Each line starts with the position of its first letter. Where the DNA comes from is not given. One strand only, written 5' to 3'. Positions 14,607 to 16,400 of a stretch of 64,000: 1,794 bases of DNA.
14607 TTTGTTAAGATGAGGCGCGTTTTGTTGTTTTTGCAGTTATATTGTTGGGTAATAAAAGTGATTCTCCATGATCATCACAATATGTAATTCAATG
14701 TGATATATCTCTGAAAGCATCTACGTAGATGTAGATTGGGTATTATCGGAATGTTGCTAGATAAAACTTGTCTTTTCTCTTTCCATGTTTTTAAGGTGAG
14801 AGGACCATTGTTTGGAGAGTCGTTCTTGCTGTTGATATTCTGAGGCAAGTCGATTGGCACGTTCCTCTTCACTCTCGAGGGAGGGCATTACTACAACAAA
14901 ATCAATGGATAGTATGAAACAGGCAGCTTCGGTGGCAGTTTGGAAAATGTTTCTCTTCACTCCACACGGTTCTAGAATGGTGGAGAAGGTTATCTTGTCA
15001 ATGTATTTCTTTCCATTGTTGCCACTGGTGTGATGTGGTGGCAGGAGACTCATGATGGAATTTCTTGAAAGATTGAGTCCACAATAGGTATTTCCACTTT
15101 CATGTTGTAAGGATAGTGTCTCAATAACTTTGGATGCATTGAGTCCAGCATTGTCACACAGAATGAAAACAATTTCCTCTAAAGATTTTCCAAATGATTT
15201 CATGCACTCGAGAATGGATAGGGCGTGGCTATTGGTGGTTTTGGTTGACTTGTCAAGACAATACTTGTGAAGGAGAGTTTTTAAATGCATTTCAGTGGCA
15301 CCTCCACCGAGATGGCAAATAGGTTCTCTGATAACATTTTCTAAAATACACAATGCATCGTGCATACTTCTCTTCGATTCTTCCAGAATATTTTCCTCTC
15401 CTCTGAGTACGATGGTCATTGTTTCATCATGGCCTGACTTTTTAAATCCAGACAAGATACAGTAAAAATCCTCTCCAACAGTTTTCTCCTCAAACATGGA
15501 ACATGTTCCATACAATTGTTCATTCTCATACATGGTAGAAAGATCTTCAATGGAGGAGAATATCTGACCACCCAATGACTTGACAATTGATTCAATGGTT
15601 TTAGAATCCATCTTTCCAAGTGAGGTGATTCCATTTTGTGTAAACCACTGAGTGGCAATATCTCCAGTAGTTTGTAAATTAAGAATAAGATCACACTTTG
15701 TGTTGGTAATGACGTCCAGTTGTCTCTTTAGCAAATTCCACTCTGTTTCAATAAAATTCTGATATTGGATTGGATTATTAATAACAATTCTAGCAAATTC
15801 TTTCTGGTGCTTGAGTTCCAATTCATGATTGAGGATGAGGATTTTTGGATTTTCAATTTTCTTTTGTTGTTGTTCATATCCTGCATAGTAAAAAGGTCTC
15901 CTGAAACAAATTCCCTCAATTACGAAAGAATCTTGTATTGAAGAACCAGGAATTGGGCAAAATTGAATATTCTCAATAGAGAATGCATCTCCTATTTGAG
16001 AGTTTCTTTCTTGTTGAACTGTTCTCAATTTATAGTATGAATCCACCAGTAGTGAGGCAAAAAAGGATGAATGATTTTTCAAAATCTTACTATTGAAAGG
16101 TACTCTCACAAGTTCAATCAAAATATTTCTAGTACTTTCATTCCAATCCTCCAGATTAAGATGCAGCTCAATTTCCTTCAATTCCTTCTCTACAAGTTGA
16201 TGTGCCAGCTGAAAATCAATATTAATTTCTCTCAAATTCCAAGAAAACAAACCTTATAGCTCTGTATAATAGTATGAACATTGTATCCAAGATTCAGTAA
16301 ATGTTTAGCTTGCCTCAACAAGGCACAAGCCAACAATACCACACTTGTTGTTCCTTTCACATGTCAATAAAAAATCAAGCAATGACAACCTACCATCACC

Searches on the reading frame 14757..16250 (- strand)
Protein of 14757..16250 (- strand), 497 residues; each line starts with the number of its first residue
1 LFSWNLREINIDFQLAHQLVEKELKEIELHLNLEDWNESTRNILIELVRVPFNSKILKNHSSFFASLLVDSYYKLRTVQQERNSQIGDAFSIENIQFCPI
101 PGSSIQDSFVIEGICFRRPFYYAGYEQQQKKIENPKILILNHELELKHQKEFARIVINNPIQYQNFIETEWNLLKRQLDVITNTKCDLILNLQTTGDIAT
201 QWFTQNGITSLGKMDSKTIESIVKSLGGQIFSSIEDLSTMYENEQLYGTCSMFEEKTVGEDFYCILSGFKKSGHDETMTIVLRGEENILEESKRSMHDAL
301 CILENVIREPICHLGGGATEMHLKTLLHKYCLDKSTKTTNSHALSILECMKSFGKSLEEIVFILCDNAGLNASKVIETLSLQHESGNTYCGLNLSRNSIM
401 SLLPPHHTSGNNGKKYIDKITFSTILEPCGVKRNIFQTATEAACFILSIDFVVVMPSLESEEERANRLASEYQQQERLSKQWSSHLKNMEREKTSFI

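Call 13: search_protein_families(library=pfam, proteins=[window:14757-16250:-], max_evalue=0.00001)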
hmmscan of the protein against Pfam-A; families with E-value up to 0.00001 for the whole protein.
window:14757-16250:- (497 aa): 1 family
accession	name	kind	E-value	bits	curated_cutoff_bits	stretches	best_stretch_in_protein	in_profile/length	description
PF00118.29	Cpn60_TCP1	-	2e-74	251.5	34.3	1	13-454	94-487/490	TCP-1/cpn60 chaperonin family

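Call 15: find_homologous_proteins(query=window:14757-16250:-, max_evalue=1e-30)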
Query window:14757-16250:- (497 aa): 29 proteins with E <= 1e-30 among 8000 candidates.
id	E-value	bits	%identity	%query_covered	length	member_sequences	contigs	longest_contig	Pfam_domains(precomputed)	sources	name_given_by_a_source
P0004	0.0e+0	1019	94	100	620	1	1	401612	PF00118.30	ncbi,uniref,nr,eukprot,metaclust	ncbi:predicted protein [Naegleria gruberi]|uniref:Predicted protein n=1 Tax=Naegleria gruberi TaxID=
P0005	8.0e-192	656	60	98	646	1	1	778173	PF00118.30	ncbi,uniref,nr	ncbi:hypothetical protein C9374_013269 [Naegleria lovaniensis]|uniref:CCT-eta n=1 Tax=Naegleria lova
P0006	4.2e-175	601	61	88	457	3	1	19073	PF00118.30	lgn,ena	-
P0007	2.4e-168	579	56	94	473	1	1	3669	PF00118.30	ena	-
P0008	5.6e-143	495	48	98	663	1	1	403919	PF00118.30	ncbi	ncbi:hypothetical protein ABK040_011977 [Willaertia magna]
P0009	1.4e-99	352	42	87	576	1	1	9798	PF00118.30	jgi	jgi:T-complex protein 1 subunit eta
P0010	4.6e-99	350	40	99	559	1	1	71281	PF00118.30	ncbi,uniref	ncbi:TCP-1 chaperonin, eta subunit [Acrasis kona]|uniref:CCT-eta n=1 Tax=Acrasis kona TaxID=1008807 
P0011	3.2e-91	324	38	88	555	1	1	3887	PF00118.30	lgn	-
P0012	9.1e-65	237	34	89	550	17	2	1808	PF00118.30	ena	-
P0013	1.0e-63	234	34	90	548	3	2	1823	PF00118.30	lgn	-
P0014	6.3e-63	231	36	88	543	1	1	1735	PF00118.30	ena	-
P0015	2.6e-60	223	35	90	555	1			PF00118.30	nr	nr:T-complex protein 1 subunit eta [Seculamonas ecuadoriensis]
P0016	3.9e-56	209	33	86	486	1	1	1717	PF00118.30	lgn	-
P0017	8.0e-56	208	34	88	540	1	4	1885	PF00118.30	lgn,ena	-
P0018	9.8e-56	207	33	88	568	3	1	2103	PF00118.30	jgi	-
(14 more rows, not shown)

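Call 69: find_encoding_contigs(protein=P0004, flank=10000, max_places=2)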
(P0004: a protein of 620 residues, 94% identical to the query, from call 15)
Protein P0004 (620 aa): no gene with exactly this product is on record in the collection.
